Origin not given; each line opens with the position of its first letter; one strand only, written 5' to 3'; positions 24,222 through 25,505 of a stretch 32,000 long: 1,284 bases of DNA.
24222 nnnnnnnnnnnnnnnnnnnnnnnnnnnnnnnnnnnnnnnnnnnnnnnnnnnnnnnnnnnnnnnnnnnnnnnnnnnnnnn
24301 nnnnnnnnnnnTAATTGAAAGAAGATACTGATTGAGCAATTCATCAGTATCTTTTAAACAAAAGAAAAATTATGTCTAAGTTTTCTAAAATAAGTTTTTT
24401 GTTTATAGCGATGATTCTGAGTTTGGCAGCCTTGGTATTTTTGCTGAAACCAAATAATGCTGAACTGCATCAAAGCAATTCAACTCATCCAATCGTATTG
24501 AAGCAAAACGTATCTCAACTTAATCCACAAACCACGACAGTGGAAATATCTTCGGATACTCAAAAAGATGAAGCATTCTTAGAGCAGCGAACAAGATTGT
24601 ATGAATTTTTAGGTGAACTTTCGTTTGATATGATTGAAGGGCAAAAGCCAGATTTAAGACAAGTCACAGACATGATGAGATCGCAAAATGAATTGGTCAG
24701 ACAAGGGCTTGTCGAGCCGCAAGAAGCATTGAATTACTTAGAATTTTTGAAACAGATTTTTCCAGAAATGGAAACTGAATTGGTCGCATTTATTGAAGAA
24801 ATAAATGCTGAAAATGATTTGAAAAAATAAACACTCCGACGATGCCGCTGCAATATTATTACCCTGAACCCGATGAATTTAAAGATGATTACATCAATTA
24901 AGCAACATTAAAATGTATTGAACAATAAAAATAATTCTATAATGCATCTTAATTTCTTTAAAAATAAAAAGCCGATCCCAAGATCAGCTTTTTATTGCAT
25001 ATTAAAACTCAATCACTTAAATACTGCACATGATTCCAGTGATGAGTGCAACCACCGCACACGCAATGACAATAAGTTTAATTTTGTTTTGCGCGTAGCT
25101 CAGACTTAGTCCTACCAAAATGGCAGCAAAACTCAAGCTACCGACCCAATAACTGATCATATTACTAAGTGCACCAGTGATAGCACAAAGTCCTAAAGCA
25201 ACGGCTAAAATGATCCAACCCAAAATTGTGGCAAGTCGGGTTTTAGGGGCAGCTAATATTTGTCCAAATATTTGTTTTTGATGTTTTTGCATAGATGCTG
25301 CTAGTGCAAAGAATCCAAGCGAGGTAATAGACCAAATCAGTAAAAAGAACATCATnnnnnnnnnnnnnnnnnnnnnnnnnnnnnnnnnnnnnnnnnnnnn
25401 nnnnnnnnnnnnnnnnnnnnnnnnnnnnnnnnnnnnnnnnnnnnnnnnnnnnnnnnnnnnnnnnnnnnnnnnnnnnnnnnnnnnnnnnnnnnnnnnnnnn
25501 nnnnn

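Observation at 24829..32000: A ~7 kb iron-uptake module is bracketed by direct repeats of the 3' end of the 6S RNA gene: candidate genomic island integrated into ssrS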

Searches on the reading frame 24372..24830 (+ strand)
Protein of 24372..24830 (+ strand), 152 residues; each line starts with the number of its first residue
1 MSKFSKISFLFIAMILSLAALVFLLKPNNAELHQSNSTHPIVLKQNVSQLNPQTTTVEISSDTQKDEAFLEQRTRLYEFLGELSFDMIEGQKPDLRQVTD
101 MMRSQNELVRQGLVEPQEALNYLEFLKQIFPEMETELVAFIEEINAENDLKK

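Call 7: search_protein_families(library=pfam, proteins=[window:24372-24830:+], max_evalue=0.001)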
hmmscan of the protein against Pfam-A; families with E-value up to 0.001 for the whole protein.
window:24372-24830:+ (152 aa): 0 families

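Call 9: find_encoding_contigs(protein=window:24372-24830:+, flank=10000, max_places=10)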
Protein window:24372-24830:+ (152 aa): no gene with exactly this product is on record in the collection.

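Call 14: find_homologous_proteins(query=window:24372-24830:+)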
Query window:24372-24830:+ (152 aa): 9 proteins with E <= 0.001 among 47 candidates.
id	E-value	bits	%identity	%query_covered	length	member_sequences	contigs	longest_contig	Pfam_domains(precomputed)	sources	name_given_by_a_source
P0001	1.9e-84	299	95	100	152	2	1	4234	-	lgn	-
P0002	8.8e-82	290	94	100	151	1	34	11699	-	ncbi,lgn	-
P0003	3.0e-81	288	93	100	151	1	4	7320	-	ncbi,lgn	-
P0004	1.4e-79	283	93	100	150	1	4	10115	-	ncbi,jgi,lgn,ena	-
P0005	4.8e-79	281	93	100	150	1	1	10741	-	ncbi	-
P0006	2.2e-78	279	89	100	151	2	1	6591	-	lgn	-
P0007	3.2e-78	279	93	100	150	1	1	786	-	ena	-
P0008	4.1e-78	278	91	100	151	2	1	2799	-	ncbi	-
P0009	6.9e-34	135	52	95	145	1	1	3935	-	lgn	-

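Call 15: find_encoding_contigs(protein=P0002, flank=10000, max_places=10)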
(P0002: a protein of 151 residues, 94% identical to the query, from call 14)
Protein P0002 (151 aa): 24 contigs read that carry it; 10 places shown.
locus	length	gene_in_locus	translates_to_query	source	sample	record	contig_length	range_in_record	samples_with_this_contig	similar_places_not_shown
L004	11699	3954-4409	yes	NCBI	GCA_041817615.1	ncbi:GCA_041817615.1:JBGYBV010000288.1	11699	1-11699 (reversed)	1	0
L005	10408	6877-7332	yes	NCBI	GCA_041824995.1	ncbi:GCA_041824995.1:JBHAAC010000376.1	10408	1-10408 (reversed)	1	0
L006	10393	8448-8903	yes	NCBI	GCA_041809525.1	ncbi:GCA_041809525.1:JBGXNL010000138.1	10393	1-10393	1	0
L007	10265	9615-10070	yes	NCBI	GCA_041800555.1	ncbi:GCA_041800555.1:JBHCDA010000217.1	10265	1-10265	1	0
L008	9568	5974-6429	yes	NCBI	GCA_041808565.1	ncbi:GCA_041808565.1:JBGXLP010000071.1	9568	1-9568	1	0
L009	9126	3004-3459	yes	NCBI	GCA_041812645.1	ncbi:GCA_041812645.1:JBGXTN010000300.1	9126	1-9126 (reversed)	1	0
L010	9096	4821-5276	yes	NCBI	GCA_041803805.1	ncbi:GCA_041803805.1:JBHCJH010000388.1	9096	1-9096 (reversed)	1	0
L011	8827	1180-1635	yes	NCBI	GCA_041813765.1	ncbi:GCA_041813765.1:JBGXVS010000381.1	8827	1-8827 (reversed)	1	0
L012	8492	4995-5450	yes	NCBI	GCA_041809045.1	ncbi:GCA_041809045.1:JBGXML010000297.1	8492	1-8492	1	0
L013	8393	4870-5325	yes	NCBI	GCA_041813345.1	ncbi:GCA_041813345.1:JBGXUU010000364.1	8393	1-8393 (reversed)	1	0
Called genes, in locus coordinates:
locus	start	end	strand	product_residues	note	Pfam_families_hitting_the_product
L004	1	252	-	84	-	?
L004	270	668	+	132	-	PF00581:Rhodanese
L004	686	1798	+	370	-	PF00296:Bac_luciferase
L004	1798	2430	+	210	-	PF00702:Hydrolase, PF13419:HAD_2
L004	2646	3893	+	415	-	PF25174:Beta-prop_THOC3 (faint), PF13360:PQQ_2 (faint)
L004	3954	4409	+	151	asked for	-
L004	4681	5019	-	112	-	PF11804:DUF3325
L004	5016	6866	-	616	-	PF03929:PepSY_TM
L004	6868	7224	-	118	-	-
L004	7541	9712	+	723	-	PF07715:Plug, PF00593:TonB_dep_Rec_b-barrel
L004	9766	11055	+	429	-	PF13489:Methyltransf_23, PF02390:Methyltransf_4 (weak), PF08241:Methyltransf_11, PF08242:Methyltransf_12, PF13649:Methyltransf_25, PF13847:Methyltransf_31, PF10119:MethyTransf_Reg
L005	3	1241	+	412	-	?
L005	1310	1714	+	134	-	-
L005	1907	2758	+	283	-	PF02110:HK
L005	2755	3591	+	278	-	PF00581:Rhodanese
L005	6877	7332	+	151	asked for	-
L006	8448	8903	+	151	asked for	-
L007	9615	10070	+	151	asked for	-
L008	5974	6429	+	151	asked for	-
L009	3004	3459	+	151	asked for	-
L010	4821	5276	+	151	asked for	-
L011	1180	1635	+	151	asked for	-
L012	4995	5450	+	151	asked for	-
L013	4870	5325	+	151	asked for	-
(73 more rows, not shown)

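Call 16: find_encoding_contigs(protein=P0004, flank=10000, max_places=6)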
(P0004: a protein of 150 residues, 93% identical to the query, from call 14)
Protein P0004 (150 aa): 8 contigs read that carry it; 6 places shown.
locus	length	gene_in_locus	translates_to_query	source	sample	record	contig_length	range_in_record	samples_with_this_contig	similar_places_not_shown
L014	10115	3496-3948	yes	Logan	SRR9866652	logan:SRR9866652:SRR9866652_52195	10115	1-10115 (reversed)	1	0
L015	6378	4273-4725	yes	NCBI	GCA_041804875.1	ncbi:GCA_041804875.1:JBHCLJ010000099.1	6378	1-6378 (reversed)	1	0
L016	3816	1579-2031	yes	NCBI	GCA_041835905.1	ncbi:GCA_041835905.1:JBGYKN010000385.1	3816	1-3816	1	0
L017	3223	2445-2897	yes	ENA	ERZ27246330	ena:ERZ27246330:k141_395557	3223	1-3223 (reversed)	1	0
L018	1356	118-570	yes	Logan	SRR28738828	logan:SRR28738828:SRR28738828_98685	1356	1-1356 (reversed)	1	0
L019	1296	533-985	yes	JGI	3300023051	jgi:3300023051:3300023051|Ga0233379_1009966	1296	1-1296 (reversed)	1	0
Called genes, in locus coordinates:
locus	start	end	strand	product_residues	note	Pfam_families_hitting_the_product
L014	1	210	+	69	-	?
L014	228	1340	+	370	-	PF00296:Bac_luciferase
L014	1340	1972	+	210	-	PF00702:Hydrolase, PF13419:HAD_2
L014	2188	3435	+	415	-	PF25174:Beta-prop_THOC3 (faint)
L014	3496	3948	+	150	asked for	-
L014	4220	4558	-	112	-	PF11804:DUF3325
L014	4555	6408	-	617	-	PF03929:PepSY_TM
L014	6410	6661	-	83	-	-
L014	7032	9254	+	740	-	PF07715:Plug, PF00593:TonB_dep_Rec_b-barrel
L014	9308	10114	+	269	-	?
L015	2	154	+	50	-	?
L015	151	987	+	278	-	PF00581:Rhodanese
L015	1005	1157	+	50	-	-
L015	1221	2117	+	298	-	PF00296:Bac_luciferase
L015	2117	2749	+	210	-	PF00702:Hydrolase, PF13419:HAD_2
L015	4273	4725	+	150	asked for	-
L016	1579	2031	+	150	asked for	-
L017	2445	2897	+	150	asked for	-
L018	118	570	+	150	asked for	-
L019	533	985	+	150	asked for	-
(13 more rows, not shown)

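Call 17: find_encoding_contigs(protein=P0005, flank=10000, max_places=6)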
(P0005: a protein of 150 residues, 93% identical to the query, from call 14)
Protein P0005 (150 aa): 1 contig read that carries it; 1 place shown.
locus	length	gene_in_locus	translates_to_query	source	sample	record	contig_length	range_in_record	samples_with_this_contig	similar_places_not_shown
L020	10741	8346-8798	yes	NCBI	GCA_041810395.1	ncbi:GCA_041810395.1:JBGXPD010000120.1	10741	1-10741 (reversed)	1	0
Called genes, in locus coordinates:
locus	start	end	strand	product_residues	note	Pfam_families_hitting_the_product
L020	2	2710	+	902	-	?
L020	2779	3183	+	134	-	-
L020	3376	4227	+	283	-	PF02110:HK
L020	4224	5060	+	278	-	PF00581:Rhodanese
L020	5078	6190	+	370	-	PF00296:Bac_luciferase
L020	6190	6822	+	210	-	PF00702:Hydrolase, PF13419:HAD_2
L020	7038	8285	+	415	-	PF25174:Beta-prop_THOC3 (faint), PF13360:PQQ_2 (faint)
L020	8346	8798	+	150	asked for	-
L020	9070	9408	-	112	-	PF11804:DUF3325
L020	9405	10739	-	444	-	?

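Call 21: find_encoding_contigs(protein=P0009, flank=10000, max_places=6)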
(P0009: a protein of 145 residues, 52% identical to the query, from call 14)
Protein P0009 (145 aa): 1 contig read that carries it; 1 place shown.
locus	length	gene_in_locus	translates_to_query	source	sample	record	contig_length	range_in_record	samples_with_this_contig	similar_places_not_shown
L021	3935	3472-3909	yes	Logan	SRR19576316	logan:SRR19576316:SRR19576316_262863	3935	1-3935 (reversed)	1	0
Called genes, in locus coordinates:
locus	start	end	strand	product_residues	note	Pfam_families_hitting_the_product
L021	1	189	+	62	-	?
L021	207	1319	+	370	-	PF00296:Bac_luciferase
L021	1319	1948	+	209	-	PF00702:Hydrolase, PF13419:HAD_2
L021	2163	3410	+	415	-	PF25174:Beta-prop_THOC3 (faint)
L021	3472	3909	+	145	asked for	-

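Call 58: find_related_loci(query=A2, collection=metagenome_contigs, flank=10000)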
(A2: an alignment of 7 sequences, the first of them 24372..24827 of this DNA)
Query A2 (152 aa) in metagenome_contigs; peptide patterns used: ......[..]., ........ (x = any residue, [..] = any of these).
99 stretches matched a pattern; 1 encode a relative of the query (tblastn E <= 1e-3); 1 distinct loci.
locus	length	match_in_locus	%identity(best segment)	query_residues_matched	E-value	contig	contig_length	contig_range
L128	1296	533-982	93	1-152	7e-99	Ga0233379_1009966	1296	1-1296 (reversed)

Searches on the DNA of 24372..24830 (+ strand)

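Call 26: search_rna_families(sources=[L004, L021, L022, L024, L026, L028], threshold=gathering)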
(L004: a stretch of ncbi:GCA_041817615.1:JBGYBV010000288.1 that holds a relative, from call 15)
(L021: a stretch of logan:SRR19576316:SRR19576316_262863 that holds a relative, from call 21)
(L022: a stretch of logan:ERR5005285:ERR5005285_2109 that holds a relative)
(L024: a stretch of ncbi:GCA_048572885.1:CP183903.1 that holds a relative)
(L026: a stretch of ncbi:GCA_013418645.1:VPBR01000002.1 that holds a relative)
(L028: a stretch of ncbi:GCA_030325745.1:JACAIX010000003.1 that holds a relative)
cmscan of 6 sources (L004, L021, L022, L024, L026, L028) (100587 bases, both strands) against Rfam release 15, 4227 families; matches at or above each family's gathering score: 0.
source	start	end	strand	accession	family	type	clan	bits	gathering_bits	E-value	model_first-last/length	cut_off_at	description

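Call 29: search_rna_families(source=L004, start=11000, end=11699, threshold=evalue, max_evalue=1)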
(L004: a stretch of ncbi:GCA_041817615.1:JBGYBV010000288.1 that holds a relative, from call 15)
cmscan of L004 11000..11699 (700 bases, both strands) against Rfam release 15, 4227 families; matches with E-value up to 1: 2.
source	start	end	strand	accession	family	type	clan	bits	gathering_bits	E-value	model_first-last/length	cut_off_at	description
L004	11540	11699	-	RF00013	6S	Gene;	-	29.8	46.4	0.00037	22-187/187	5'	6S / SsrS RNA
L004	11330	11405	+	RF02769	Ysr202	Gene; sRNA;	-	12.9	315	0.35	1-282/282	no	Yersinia sRNA 202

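Call 53: search_dna_similar(query=L004:4462-4612:+, collection=phages, mode=distant, max_evalue=1, max_rows=10)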
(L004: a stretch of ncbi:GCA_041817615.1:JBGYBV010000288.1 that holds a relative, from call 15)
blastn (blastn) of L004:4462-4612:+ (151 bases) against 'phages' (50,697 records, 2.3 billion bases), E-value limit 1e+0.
Records with a match: 24; places in all: 24; records where one place covers at least 80% of the query: 0.
Best place of each record, by identity: >=99% 2; 80-90% 22.
By first word of the organism name: Synechococcus 23; Bacteriophage 1.
By host as written in the record: - 22; Synechococcus sp. WH8101 2.
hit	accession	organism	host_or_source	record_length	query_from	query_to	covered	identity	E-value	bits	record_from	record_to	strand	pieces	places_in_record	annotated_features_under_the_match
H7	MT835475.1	Bacteriophage sp.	human fecal samples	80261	25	61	25%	83.8%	1e-1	41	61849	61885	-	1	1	record has no annotation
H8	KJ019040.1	Synechococcus phage ACG-2014b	-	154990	21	55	23%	85.7%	1e-1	42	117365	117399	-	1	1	DNA polymerase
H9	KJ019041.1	Synechococcus phage ACG-2014b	-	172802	21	55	23%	85.7%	1e-1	42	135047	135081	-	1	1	DNA polymerase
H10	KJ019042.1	Synechococcus phage ACG-2014b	-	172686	21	55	23%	85.7%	1e-1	42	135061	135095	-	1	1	DNA polymerase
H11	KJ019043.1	Synechococcus phage ACG-2014b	-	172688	21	55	23%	85.7%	1e-1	42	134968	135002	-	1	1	DNA polymerase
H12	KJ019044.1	Synechococcus phage ACG-2014b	-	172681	21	55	23%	85.7%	1e-1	42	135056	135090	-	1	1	DNA polymerase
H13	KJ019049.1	Synechococcus phage ACG-2014b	-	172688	21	55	23%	85.7%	1e-1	42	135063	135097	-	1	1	DNA polymerase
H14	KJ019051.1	Synechococcus phage ACG-2014b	-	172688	21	55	23%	85.7%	1e-1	42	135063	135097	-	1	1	DNA polymerase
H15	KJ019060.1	Synechococcus phage ACG-2014b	-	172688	21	55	23%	85.7%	1e-1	42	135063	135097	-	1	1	DNA polymerase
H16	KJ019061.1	Synechococcus phage ACG-2014b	-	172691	21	55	23%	85.7%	1e-1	42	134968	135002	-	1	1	DNA polymerase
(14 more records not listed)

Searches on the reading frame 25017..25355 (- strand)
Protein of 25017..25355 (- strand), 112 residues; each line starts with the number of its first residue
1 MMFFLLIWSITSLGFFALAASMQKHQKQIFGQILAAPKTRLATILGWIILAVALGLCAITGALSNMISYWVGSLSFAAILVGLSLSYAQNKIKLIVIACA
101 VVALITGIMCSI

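Call 7: search_protein_families(library=pfam, proteins=[window:25017-25355:-], max_evalue=0.001)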
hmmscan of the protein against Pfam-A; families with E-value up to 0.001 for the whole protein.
window:25017-25355:- (112 aa): 1 family
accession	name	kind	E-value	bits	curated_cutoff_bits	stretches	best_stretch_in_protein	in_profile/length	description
PF11804.13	DUF3325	-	2.5e-16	60.1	26.8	1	9-104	5-100/101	Protein of unknown function (DUF3325)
